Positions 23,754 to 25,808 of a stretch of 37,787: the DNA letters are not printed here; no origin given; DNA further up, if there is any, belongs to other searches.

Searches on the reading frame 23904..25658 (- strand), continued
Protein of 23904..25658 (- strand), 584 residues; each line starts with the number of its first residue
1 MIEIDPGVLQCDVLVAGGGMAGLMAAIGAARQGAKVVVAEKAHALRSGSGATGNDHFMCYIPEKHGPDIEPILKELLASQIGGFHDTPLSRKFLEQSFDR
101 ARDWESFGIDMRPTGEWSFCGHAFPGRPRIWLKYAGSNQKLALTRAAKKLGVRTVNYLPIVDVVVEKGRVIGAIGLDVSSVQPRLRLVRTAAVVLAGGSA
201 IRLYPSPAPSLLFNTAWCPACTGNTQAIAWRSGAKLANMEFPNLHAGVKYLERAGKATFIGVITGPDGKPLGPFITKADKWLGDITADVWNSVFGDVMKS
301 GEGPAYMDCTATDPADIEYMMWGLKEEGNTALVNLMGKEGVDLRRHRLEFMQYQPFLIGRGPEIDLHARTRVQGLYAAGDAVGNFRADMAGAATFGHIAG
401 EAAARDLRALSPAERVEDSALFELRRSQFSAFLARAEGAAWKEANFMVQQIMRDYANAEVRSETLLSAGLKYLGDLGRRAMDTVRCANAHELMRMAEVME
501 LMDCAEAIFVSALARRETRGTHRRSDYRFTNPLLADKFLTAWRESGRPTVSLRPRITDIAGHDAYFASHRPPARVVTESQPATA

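Call 33: find_encoding_contigs(protein=P0231, flank=8000, max_places=1)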
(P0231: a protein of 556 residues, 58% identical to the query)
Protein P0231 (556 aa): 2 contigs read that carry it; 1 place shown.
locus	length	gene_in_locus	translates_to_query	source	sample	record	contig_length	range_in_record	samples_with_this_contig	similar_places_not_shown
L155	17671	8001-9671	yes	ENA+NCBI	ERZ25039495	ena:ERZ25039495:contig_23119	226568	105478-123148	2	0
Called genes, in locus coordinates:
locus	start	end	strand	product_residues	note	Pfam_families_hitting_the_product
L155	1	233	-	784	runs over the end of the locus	PF14814:UB2H, PF00912:Transgly, PF00905:Transpeptidase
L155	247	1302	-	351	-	PF00155:Aminotran_1_2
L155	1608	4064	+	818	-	PF20437:LonC_helical, PF13654:AAA_32, PF20436:LonB_AAA-LID, PF05362:Lon_C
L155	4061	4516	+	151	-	PF02577:BFN_dom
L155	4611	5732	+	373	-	-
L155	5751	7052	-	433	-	PF00044:Gp_dh_N, PF02800:Gp_dh_C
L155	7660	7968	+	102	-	-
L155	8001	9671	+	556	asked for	PF00890:FAD_binding_2, PF01266:DAO (weak), PF01494:FAD_binding_3 (weak), PF03486:HI0933_like (faint), PF07992:Pyr_redox_2 (faint), PF12831:FAD_oxidored (faint), PF02910:Succ_DH_flav_C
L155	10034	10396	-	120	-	-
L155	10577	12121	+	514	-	PF02550:AcetylCoA_hydro, PF13336:AcetylCoA_hyd_C, PF13302:Acetyltransf_3 (weak), PF00583:Acetyltransf_1, PF13508:Acetyltransf_7 (weak)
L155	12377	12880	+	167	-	PF00582:Usp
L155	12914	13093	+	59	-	-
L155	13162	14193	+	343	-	PF18306:LDcluster4, PF03641:Lysine_decarbox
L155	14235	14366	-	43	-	-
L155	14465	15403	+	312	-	PF01551:Peptidase_M23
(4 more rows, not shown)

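Call 34: find_encoding_contigs(protein=P0219, flank=8000, max_places=1)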
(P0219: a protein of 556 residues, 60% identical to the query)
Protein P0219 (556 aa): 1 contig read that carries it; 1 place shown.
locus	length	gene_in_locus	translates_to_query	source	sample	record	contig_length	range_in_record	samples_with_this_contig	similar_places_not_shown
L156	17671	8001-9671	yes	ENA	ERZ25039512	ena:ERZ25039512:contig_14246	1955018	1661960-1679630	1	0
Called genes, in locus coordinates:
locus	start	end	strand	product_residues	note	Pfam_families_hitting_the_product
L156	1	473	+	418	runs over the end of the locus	PF00557:Peptidase_M24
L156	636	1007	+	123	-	PF07883:Cupin_2, PF02311:AraC_binding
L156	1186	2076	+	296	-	PF03446:NAD_binding_2, PF03807:F420_oxidored (faint), PF14833:NAD_binding_11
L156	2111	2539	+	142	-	PF00903:Glyoxalase, PF13669:Glyoxalase_4 (weak)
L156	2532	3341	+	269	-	PF21948:LplA-B_cat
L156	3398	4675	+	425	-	PF13433:Peripla_BP_5 (weak), PF13458:Peripla_BP_6, PF01094:ANF_receptor (weak), PF13433:Peripla_BP_5 (weak)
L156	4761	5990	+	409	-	PF03480:DctP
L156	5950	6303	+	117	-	PF04290:DctQ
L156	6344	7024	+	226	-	PF06808:DctM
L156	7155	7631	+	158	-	PF06808:DctM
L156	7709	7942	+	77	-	PF00037:Fer4, PF12797:Fer4_2 (weak), PF12837:Fer4_6 (weak), PF13237:Fer4_10 (weak), PF14697:Fer4_21 (faint), PF12800:Fer4_4 (faint), PF12838:Fer4_7, PF13187:Fer4_9, +1 more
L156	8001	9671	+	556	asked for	PF00890:FAD_binding_2, PF01266:DAO, PF01494:FAD_binding_3 (weak), PF03486:HI0933_like (weak), PF07992:Pyr_redox_2 (weak), PF12831:FAD_oxidored, PF13450:NAD_binding_8 (weak), PF02910:Succ_DH_flav_C, +1 more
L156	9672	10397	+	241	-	PF00005:ABC_tran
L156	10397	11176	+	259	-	PF00005:ABC_tran, PF13304:AAA_21 (faint)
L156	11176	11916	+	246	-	PF02653:BPD_transp_2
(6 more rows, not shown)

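Call 35: search_solved_structures(query=window:23904-25658:-, max_evalue=1e-8, show_alignments=5)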
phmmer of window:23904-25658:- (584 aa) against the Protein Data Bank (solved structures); distinct sequences matched with E-value up to 1e-8: 7.
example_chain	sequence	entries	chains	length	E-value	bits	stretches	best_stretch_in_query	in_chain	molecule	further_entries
8a8o_A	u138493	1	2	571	1.5e-25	93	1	10-521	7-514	Alpha-subunit of the PAPS reductase from Methanothermococcus thermolithotrophicus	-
2fja_A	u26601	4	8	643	1.7e-14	56.5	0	368-531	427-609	adenylylsulfate reductase, subunit A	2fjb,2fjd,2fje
1jnr_A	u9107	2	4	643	3.5e-14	55.5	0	368-531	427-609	adenylylsulfate reductase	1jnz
7d6v_A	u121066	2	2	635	1.9e-11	46.5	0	342-541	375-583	Succinate dehydrogenase subunit A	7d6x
1knp_A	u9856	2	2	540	1.9e-09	39.9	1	10-527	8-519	L-aspartate oxidase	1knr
1chu_A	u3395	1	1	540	2.9e-09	39.2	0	10-527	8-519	PROTEIN (L-ASPARTATE OXIDASE)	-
3p4p_A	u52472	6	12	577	9.4e-09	37.6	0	359-530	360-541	Fumarate reductase flavoprotein subunit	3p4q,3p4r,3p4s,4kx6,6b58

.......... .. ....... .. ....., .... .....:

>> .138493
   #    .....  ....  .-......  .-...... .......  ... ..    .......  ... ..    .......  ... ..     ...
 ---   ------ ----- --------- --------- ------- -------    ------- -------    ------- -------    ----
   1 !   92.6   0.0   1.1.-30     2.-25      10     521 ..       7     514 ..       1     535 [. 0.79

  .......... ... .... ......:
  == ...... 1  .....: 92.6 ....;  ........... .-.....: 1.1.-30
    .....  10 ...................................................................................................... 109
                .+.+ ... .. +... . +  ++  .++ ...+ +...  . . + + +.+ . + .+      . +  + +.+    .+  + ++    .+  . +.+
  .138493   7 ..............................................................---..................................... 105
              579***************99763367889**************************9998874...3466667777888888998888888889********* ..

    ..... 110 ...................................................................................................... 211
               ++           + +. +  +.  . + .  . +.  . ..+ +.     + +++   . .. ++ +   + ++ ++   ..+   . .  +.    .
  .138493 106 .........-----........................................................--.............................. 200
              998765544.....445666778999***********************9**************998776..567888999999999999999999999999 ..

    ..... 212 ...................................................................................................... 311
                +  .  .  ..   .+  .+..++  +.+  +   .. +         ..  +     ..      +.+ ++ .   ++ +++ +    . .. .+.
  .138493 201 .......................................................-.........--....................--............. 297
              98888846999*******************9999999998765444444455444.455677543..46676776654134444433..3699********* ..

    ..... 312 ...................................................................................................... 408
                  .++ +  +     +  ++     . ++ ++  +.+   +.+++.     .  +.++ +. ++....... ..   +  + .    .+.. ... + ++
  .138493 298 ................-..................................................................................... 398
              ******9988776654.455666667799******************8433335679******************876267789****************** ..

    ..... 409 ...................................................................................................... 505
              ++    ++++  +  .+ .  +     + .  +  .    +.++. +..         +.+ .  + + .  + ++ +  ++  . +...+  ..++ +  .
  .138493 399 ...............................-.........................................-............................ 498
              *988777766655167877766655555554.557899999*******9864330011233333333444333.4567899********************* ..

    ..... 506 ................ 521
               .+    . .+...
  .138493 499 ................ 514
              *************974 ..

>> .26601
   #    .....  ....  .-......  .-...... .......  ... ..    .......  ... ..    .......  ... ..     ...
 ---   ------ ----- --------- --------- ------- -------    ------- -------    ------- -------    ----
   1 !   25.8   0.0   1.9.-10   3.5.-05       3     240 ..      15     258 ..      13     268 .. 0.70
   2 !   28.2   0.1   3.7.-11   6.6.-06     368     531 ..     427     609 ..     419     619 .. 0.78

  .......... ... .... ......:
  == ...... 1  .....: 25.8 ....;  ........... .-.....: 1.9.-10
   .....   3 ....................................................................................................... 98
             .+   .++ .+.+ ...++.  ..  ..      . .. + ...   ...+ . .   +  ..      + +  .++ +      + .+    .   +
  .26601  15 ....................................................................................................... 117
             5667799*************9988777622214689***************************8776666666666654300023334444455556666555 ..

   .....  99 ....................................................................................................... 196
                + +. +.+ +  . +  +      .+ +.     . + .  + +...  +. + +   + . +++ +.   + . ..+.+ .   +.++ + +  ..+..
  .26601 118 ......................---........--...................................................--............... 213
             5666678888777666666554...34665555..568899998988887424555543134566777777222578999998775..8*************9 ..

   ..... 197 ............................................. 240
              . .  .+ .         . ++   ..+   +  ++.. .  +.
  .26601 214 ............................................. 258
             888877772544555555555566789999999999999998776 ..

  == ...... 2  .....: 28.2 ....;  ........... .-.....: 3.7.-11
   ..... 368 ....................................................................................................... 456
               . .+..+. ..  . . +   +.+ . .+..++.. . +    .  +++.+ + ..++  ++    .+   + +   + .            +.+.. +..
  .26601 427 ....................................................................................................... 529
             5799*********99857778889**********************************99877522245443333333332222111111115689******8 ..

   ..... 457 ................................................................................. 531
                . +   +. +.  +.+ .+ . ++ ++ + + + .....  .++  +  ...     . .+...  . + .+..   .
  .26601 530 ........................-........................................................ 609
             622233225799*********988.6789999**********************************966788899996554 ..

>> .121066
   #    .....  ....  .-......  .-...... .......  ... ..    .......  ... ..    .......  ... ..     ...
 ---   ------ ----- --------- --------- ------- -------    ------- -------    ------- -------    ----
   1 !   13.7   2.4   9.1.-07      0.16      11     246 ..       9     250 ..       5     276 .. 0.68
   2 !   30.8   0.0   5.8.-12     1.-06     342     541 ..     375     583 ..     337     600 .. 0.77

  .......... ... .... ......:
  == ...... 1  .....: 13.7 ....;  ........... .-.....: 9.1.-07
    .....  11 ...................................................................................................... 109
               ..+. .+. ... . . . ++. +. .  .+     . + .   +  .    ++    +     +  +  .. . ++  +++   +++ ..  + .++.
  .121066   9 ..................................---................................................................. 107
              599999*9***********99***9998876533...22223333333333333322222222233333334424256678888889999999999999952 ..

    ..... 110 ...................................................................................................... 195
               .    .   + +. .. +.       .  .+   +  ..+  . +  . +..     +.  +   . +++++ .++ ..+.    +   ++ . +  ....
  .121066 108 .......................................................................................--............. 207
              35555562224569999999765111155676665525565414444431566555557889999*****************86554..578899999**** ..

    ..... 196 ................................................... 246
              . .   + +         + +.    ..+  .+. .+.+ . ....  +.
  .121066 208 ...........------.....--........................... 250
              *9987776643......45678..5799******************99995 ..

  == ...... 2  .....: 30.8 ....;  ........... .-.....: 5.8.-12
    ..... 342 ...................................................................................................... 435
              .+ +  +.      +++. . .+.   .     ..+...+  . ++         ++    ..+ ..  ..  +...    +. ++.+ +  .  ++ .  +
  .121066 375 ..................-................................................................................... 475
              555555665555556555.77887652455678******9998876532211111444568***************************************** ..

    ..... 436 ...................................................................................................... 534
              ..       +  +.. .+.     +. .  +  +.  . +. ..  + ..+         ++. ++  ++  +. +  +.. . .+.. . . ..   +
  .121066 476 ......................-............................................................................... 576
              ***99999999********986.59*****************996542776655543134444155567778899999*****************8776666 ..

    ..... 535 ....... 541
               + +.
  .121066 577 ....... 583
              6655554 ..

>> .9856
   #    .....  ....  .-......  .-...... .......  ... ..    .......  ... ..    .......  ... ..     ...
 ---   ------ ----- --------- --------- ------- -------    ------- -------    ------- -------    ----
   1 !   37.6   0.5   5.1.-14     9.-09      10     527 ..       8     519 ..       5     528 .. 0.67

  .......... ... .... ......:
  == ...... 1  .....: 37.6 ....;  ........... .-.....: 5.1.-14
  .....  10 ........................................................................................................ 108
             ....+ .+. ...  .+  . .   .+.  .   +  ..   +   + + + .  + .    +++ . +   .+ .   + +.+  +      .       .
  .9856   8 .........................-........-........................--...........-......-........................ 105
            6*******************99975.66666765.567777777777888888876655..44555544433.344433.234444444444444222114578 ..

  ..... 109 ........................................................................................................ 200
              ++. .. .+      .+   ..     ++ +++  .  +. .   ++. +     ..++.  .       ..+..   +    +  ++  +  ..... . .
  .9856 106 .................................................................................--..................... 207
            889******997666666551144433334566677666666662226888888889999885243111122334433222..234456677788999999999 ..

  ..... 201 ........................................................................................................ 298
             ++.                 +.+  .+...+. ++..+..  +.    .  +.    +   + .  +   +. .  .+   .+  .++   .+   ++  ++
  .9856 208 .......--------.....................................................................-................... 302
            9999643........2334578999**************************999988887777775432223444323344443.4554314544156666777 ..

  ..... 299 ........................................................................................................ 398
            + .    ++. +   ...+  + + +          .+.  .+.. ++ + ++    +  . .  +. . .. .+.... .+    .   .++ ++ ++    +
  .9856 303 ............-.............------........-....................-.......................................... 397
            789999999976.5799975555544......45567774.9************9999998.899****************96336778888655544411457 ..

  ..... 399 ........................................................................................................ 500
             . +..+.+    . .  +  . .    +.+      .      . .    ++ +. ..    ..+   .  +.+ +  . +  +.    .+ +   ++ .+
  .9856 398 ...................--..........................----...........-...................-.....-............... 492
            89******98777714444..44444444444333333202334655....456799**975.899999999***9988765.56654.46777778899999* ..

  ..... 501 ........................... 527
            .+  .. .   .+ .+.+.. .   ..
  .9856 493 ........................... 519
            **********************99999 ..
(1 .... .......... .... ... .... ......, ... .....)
